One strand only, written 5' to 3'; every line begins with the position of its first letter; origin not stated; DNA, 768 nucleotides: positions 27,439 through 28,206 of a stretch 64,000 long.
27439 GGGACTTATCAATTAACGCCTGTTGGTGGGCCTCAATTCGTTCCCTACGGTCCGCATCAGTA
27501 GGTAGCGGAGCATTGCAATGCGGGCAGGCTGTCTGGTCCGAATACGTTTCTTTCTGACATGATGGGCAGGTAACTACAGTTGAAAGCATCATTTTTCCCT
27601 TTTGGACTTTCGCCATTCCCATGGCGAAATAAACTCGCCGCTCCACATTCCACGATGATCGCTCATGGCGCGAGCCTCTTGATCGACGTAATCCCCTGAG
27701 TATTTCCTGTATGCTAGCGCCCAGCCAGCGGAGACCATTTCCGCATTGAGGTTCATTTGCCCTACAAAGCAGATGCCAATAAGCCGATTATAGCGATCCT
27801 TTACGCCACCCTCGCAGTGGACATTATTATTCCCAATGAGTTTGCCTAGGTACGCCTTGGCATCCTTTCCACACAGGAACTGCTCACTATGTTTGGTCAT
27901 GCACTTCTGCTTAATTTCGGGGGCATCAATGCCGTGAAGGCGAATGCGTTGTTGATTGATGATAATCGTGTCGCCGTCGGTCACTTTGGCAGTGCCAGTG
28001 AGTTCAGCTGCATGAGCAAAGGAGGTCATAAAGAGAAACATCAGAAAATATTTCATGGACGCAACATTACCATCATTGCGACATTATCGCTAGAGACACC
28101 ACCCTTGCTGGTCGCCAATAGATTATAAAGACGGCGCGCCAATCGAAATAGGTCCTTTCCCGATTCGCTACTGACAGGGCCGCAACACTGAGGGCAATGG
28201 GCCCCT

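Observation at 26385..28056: Island cargo operon: exported SNase nuclease plus two YbjQ/UPF0145 paralogues with different N-terminal sensor-like modules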

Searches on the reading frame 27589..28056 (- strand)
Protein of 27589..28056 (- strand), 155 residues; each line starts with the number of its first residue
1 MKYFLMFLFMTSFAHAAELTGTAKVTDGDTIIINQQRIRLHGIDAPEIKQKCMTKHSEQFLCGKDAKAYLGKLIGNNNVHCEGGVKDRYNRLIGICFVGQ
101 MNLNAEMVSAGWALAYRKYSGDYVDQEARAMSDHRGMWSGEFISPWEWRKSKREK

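Call 3: search_protein_families(library=pfam, proteins=[window:27589-28056:-], max_evalue=0.1)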
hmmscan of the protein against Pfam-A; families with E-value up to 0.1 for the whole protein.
window:27589-28056:- (155 aa): 1 family
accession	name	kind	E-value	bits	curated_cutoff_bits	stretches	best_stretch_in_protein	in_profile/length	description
PF00565.23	SNase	-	1.2e-15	58.3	21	1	37-139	1-106/107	Staphylococcal nuclease homologue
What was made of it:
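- On SNase / thermonuclease family (PF00565): 58.3 bits against a cutoff of 21, E=1.2e-15 (call 3).
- Checked: Domains (call 3): SNase PF00565, E=1.2e-15.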

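Call 5: search_protein_families(library=padloc, proteins=[window:27589-28056:-], max_evalue=0.1)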
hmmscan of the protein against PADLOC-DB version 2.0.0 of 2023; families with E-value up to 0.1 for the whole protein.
window:27589-28056:- (155 aa): 1 family
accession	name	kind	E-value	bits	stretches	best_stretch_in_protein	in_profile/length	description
PDLC01096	C3a212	-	1e-06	26.1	1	22-126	50-158/279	SNc+LTD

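Call 19: find_related_loci(query=window:27589-28056:-, collection=viral_contigs, flank=6000)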
Query window:27589-28056:- (155 aa) in viral_contigs; peptide patterns used: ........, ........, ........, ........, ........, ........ (x = any residue, [..] = any of these).
23 stretches matched a pattern, but none encodes a relative of the query by tblastn (E <= 1e-3).

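Call 31: search_protein_families(library=phrogs, proteins=[window:27589-28056:-], max_evalue=0.01)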
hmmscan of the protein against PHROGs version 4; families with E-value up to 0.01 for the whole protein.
window:27589-28056:- (155 aa): 4 families
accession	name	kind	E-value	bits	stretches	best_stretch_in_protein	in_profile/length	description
phrog_8809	-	unknown function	5.4e-21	74.4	1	22-154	1103-1247/2317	-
phrog_452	-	DNA, RNA and nucleotide metabolism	2.6e-14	54.5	1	23-136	74-197/201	endonuclease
phrog_18798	-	unknown function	7.5e-13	49.9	1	22-122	9-110/124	-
phrog_20876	-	DNA, RNA and nucleotide metabolism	2e-06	28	1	23-139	171-300/395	nuclease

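Call 35: find_homologous_proteins(query=window:27589-28056:-)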
Query window:27589-28056:- (155 aa): 2000 proteins with E <= 0.001 among 2038 candidates; the best 120 are listed.
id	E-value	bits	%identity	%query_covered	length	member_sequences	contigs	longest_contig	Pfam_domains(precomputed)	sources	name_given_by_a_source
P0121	9.4e-103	359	100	100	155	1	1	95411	PF00565.24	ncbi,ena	-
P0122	3.6e-73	263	77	92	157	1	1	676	PF00565.24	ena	-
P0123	3.3e-57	211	63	87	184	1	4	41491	PF00565.24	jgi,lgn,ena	-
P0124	8.2e-48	180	56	88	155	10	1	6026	PF00565.24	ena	-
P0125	1.5e-47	180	53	95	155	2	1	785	PF00565.24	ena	-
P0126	1.5e-47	180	52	98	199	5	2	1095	PF00565.24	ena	-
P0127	2.5e-47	179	54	95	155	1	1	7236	PF00565.24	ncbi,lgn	-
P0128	3.7e-47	178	53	97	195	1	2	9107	PF00565.24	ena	-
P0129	4.4e-47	178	55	97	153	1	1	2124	PF00565.24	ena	-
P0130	5.2e-47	178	54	97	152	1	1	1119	PF00565.24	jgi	jgi:endonuclease YncB( thermonuclease family)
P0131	1.3e-46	177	57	90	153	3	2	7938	PF00565.24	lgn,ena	-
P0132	1.8e-46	176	55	88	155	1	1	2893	PF00565.24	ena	-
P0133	1.9e-46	176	56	88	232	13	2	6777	PF27542.1,PF00565.24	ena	-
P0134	2.0e-46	176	52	97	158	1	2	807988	PF00565.24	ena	-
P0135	2.1e-46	176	53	99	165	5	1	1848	PF00565.24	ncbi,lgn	-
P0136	3.4e-46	175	53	88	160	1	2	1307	PF00565.24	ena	-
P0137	3.8e-46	175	52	95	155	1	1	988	PF00565.24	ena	-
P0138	4.7e-46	175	55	94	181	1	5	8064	PF00565.24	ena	-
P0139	5.5e-46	174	57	90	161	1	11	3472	PF00565.24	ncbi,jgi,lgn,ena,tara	jgi:endonuclease YncB( thermonuclease family)|tara:strand:+ start:600 stop:1085 length:486 start_cod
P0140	6.4e-46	174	51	97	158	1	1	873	PF00565.24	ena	-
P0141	6.6e-46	174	52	97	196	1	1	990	PF00565.24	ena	-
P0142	6.6e-46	174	51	96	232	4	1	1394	PF27542.1,PF00565.24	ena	-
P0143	7.3e-46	174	52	95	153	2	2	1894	PF00565.24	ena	-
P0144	7.3e-46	174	52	95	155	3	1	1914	PF00565.24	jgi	-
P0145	8.4e-46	174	53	97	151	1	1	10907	PF00565.24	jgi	jgi:endonuclease YncB( thermonuclease family)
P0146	9.5e-46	174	53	99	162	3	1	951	PF00565.24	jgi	jgi:endonuclease YncB( thermonuclease family)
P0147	1.1e-45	173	51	97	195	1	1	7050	PF00565.24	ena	-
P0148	1.3e-45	173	57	91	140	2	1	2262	PF00565.24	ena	-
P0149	1.4e-45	173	52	95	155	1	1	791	PF00565.24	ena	-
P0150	1.7e-45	173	53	95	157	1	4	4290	PF00565.24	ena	-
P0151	1.7e-45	173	54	92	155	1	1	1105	PF00565.24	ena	-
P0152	2.0e-45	173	52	96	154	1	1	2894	PF00565.24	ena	-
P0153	2.4e-45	172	52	100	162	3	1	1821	PF00565.24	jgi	jgi:endonuclease YncB( thermonuclease family)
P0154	2.6e-45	172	52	97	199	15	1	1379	PF00565.24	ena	-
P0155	2.7e-45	172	52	97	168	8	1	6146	PF00565.24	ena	-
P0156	2.7e-45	172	52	99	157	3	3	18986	PF00565.24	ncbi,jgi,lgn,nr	ncbi:MAG: thermonuclease family protein [Rhodospirillales bacterium]|nr:thermonuclease family protei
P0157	2.8e-45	172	52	95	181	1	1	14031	PF00565.24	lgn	-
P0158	3.1e-45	172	54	90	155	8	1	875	PF00565.24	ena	-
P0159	3.1e-45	172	57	86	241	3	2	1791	PF00565.24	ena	-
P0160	3.3e-45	172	52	92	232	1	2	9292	PF27542.1,PF00565.24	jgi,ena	-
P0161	3.4e-45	172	55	90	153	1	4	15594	PF00565.24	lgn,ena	-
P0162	3.8e-45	172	52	97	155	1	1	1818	PF00565.24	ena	-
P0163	4.2e-45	172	52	97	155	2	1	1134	PF00565.24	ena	-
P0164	5.3e-45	171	52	97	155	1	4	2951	PF00565.24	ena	-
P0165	5.6e-45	171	53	92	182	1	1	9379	PF00565.24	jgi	jgi:endonuclease YncB( thermonuclease family)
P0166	6.1e-45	171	53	94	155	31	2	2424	PF00565.24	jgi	jgi:endonuclease YncB( thermonuclease family)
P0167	6.5e-45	171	51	95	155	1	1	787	PF00565.24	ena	-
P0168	7.2e-45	171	50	97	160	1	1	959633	PF00565.24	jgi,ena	jgi:endonuclease YncB( thermonuclease family)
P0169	7.2e-45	171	51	97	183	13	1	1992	PF00565.24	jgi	-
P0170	7.7e-45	171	52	97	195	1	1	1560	PF00565.24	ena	-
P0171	8.2e-45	171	56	90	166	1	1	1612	PF00565.24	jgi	jgi:endonuclease YncB( thermonuclease family)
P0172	8.6e-45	171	54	86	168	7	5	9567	PF00565.24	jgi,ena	-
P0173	9.7e-45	170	54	86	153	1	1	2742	PF00565.24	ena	-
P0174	1.1e-44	170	53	88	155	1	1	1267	PF00565.24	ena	-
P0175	1.1e-44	170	55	89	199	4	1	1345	PF00565.24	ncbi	-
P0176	1.1e-44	170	48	95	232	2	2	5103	PF27542.1,PF00565.24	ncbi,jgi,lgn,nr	ncbi:MAG: thermonuclease family protein [Rhodospirillales bacterium]|nr:thermonuclease family protei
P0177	1.1e-44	170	54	88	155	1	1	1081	PF00565.24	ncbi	-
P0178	1.1e-44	170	54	99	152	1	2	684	PF00565.24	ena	-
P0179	1.2e-44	170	51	97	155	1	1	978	PF00565.24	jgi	jgi:endonuclease YncB( thermonuclease family)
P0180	1.3e-44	170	55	92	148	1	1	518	PF00565.24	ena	-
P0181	1.3e-44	170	53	93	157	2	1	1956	PF00565.24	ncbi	-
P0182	1.6e-44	170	53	92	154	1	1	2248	PF00565.24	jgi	jgi:endonuclease YncB( thermonuclease family)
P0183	1.7e-44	170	50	95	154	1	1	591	PF00565.24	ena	-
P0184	2.3e-44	169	49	95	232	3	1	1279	PF27542.1,PF00565.24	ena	-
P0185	2.7e-44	169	51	97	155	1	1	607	PF00565.24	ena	-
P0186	2.7e-44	169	52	97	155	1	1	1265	PF00565.24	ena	-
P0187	2.7e-44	169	52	92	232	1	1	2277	PF27542.1,PF00565.24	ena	-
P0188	2.9e-44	169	55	88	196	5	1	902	PF00565.24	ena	-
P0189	3.1e-44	169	51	95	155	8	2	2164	PF00565.24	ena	-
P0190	3.2e-44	169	54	94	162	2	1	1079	PF00565.24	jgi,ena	jgi:endonuclease YncB( thermonuclease family)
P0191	3.3e-44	169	54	90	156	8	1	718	PF00565.24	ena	-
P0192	3.5e-44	169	49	95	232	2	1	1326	PF27542.1,PF00565.24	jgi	-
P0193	3.8e-44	168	51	92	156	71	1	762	PF00565.24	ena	-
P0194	3.9e-44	168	49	96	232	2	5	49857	PF27542.1,PF00565.24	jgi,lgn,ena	-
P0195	5.0e-44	168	48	99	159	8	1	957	PF00565.24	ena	-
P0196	5.0e-44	168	47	97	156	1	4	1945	PF00565.24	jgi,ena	jgi:endonuclease YncB( thermonuclease family)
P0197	5.2e-44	168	52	97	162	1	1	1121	PF00565.24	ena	-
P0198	5.2e-44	168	54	94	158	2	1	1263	PF00565.24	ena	-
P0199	5.4e-44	168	54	89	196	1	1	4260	PF00565.24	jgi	-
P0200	5.8e-44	168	52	99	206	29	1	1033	PF00565.24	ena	-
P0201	5.9e-44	168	50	95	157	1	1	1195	PF00565.24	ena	-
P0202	5.9e-44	168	53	97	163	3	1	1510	PF00565.24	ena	-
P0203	6.0e-44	168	50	98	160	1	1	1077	PF00565.24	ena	-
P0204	6.8e-44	168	51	97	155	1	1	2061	PF00565.24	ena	-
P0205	6.9e-44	168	49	97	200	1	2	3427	PF00565.24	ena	-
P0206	6.9e-44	168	53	88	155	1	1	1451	PF00565.24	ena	-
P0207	7.0e-44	168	51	95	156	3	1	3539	PF00565.24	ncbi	-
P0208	8.3e-44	167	53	88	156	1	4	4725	PF00565.24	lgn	-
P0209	8.3e-44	167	49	97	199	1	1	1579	PF00565.24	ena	-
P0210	8.4e-44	167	49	99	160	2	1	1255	PF00565.24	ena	-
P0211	8.8e-44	167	50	96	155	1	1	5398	PF00565.24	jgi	jgi:endonuclease YncB( thermonuclease family)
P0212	9.2e-44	167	53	94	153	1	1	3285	PF00565.24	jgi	-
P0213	9.4e-44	167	52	96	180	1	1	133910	PF00565.24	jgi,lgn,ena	-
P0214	1.0e-43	167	53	88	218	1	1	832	PF00565.24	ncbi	-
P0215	1.3e-43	167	50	95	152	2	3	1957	PF00565.24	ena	-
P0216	1.3e-43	167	52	99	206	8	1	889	PF00565.24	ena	-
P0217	1.3e-43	167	48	98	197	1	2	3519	PF00565.24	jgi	jgi:endonuclease YncB( thermonuclease family)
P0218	1.5e-43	166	48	100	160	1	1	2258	PF00565.24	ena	-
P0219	1.6e-43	166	50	92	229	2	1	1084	PF27542.1,PF00565.24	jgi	jgi:endonuclease YncB( thermonuclease family)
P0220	1.6e-43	166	51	97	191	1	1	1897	PF00565.24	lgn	-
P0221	1.7e-43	166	50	94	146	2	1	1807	PF00565.24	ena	-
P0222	1.9e-43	166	53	92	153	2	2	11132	PF00565.24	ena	-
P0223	2.4e-43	166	48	96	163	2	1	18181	PF00565.24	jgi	jgi:endonuclease YncB( thermonuclease family)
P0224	2.9e-43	166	48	99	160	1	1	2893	PF00565.24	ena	-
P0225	2.9e-43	166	50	98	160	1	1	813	PF00565.24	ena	-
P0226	3.1e-43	165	50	94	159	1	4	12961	PF00565.24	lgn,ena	-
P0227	3.2e-43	165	52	92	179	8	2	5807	PF00565.24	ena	-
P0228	3.2e-43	165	51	97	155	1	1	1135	PF00565.24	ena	-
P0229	3.2e-43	165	49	97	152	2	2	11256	PF00565.24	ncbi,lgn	-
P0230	3.2e-43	165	50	97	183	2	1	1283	PF00565.24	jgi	-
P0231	3.3e-43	165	54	89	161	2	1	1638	PF00565.24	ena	-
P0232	3.4e-43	165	49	99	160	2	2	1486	PF00565.24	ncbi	-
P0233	3.7e-43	165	51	100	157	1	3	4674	PF00565.24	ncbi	-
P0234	4.1e-43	165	48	100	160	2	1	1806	PF00565.24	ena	-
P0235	4.5e-43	165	50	99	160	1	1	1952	PF00565.24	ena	-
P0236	4.5e-43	165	53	95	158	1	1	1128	PF00565.24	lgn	-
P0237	4.5e-43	165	53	94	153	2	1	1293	PF00565.24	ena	-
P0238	4.9e-43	165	50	96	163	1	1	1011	PF00565.24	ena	-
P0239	5.0e-43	165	47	99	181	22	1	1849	PF00565.24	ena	-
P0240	5.0e-43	165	55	87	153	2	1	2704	PF00565.24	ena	-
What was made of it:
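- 27589..28056 (-): Exported SNase-family (thermonuclease/YncB-like) nuclease, 155 aa. Signal peptide with AHA|AE cleavage motif, four conserved Cys, catalytic residues intact. Call 35: more than 2000 homologues, 50-77% identical.
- The SNase family is abundant in marine alphaproteobacterial genomes (call 35).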

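Call 37: find_encoding_contigs(protein=P0123, flank=6000, max_places=4)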
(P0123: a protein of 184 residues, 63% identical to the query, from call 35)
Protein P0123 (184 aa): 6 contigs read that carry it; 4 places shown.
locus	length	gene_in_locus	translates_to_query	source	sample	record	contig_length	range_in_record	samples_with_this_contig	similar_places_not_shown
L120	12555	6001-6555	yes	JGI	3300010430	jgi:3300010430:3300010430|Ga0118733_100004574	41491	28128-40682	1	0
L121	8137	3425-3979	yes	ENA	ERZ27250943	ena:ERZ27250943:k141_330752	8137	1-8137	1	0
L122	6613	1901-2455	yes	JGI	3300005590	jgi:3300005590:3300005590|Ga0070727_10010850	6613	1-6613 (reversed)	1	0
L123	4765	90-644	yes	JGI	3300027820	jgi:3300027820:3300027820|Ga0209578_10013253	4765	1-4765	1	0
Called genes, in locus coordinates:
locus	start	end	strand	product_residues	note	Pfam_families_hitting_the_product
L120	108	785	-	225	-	-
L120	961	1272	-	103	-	-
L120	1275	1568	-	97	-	-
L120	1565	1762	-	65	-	-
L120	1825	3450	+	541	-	PF05706:CDKN3 (weak), PF22785:Tc-R-P, PF22784:PTP-SAK (weak), PF03747:ADP_ribosyl_GH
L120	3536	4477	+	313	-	PF00929:RNase_T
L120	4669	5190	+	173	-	-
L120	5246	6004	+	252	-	-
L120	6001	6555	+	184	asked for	PF00565:SNase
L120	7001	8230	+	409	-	PF01610:DDE_Tnp_ISL3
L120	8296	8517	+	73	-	-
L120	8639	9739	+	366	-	PF00589:Phage_integrase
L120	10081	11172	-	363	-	-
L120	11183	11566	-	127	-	-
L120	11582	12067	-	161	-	-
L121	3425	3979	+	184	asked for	PF00565:SNase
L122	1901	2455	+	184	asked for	PF00565:SNase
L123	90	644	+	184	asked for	PF00565:SNase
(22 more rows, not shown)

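Call 41: search_solved_structures(query=window:27589-28056:-, max_evalue=0.001)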
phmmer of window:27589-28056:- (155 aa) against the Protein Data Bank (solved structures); distinct sequences matched with E-value up to 0.001: 0.

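Call 86: find_related_loci(query=A7, collection=viral_contigs, flank=4000)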
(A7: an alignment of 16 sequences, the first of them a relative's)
Query A7 (155 aa) in viral_contigs; peptide patterns used: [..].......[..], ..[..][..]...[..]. (x = any residue, [..] = any of these).
125 stretches matched a pattern; 93 encode a relative of the query (tblastn E <= 1e-3); the best 80 are kept; 79 distinct loci.
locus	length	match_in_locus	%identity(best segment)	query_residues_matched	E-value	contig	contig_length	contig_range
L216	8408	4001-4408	54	17-153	2e-50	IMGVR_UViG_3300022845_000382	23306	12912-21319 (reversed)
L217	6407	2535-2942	54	17-153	2e-50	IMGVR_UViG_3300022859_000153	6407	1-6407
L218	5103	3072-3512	48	6-153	2e-50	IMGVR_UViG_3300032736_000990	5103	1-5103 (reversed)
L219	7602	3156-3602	50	6-155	6e-48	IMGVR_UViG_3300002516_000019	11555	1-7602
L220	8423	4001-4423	50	12-153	4e-47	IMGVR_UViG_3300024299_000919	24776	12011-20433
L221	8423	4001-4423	50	12-153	4e-47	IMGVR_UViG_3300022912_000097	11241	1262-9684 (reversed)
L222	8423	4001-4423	50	12-153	4e-47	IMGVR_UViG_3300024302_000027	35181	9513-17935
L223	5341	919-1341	50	12-153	4e-47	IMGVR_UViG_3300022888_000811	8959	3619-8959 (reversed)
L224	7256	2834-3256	50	12-153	4e-47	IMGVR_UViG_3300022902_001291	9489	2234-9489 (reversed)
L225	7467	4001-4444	50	5-153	4e-44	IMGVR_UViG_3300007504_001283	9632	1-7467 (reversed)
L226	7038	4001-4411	51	19-155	1e-43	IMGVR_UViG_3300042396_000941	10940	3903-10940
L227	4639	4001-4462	48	3-155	3e-43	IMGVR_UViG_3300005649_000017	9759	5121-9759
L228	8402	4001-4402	52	19-152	5e-43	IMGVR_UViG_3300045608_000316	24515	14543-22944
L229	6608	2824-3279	47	3-153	2e-42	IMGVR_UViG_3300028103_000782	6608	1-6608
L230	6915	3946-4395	47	4-154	2e-42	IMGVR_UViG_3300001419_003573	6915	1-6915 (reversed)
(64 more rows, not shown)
